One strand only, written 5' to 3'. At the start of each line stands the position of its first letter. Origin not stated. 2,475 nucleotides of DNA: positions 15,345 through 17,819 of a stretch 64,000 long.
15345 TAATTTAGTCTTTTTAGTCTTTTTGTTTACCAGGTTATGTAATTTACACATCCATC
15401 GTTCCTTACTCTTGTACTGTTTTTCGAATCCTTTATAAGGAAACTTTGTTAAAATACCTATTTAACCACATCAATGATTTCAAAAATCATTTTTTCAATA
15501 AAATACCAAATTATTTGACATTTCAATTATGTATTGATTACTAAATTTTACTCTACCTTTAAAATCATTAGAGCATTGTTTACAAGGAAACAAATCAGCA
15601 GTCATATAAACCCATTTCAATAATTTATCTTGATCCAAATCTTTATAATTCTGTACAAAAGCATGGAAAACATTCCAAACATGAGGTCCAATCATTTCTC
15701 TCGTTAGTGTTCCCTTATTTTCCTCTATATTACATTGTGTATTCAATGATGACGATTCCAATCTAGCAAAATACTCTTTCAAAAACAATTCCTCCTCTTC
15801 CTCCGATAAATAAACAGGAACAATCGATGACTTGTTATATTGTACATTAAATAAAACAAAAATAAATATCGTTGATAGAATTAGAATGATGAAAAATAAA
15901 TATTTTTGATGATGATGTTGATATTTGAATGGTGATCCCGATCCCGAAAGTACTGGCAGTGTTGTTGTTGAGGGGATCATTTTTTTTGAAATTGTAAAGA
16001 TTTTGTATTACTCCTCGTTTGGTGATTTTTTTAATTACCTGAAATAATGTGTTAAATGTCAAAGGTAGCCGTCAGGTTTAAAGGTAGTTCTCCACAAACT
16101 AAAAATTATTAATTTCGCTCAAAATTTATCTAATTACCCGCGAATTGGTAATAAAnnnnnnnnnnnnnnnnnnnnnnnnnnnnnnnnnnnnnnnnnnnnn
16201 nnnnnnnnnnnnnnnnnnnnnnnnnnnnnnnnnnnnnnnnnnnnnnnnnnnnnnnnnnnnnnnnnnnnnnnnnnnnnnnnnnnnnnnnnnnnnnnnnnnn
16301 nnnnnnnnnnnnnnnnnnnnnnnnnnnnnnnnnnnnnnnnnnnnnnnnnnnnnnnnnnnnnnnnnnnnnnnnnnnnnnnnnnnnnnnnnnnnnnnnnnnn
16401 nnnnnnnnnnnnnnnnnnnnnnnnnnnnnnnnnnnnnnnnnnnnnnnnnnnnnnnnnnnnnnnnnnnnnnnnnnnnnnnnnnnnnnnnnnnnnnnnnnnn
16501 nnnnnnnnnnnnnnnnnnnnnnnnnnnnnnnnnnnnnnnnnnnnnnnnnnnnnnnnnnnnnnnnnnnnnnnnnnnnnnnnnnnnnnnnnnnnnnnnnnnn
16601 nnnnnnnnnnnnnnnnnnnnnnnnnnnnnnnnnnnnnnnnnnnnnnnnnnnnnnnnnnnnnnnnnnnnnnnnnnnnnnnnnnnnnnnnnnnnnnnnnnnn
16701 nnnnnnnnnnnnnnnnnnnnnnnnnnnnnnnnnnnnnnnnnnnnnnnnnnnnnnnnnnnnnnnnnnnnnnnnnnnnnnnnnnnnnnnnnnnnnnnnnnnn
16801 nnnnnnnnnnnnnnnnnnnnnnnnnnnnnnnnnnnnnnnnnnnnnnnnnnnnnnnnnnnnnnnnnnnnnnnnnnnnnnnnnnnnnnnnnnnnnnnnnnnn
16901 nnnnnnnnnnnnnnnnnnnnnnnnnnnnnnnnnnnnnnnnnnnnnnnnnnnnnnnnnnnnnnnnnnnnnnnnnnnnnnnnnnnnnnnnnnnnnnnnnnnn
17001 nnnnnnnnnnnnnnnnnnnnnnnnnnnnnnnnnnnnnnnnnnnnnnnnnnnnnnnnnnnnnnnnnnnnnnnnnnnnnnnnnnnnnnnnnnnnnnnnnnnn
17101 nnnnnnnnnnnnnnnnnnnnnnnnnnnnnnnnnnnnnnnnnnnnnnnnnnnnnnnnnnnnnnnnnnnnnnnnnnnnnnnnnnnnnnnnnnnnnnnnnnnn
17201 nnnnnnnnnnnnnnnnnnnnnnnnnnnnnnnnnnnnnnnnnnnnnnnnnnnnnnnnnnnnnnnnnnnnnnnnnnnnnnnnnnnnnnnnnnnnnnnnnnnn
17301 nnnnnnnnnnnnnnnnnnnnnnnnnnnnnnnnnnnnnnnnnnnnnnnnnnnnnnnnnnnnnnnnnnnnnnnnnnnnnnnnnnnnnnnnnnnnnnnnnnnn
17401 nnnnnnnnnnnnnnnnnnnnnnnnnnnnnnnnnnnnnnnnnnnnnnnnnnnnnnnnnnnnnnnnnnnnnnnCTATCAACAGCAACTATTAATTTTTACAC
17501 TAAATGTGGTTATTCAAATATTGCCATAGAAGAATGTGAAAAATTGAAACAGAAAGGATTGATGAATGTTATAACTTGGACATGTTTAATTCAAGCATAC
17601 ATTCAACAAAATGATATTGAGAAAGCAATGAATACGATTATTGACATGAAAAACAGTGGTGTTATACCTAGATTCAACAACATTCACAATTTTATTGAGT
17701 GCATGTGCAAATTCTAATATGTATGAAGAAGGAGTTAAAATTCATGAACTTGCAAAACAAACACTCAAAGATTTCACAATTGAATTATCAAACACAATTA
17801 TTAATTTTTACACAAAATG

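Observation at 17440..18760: Three single-nucleotide frame breaks inside the PPR repeat array, spaced with the repeat period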

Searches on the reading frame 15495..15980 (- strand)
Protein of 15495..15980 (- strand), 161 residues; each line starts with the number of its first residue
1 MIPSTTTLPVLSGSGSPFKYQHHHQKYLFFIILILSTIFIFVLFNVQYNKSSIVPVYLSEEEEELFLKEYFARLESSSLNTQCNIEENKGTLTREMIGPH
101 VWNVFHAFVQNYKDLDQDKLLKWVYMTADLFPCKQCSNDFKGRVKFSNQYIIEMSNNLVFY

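Call 29: find_encoding_contigs(protein=window:15495-15980:-, flank=10000, max_places=3)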
Protein window:15495-15980:- (161 aa): no gene with exactly this product is on record in the collection.

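Call 40: search_protein_families(library=pfam, proteins=[window:15495-15977:-], max_evalue=0.00001)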
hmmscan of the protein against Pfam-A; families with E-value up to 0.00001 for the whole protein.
window:15495-15977:- (160 aa): 1 family
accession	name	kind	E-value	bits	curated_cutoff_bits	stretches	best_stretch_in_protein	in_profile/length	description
PF04777.18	Evr1_Alr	-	3e-06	28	27.6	1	99-144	2-51/93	Erv1 / Alr family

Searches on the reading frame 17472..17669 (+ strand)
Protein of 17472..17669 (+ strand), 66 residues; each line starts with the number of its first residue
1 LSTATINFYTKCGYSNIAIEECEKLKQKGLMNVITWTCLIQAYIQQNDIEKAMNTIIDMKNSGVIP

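Call 28: search_protein_families(library=pfam, proteins=[window:17472-17669:+], max_evalue=0.001)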
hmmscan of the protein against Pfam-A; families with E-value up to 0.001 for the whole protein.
window:17472-17669:+ (66 aa): 3 families
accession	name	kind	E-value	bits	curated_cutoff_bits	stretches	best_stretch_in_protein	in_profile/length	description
PF13041.12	PPR_2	-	1.2e-10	41.7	30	1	32-66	2-36/50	PPR repeat family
PF01535.26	PPR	-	1.3e-07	31.8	25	1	34-64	1-31/31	PPR repeat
PF13812.12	PPR_3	-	2.6e-05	24.7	25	1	24-66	5-48/63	Pentatricopeptide repeat domain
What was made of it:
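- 17472..17670 (+): 66-codon stretch whose true PPR frame is frame 0, lying between lesions 1 and 2. Call 28, protein 2: PPR_2 E = 1.2e-10.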
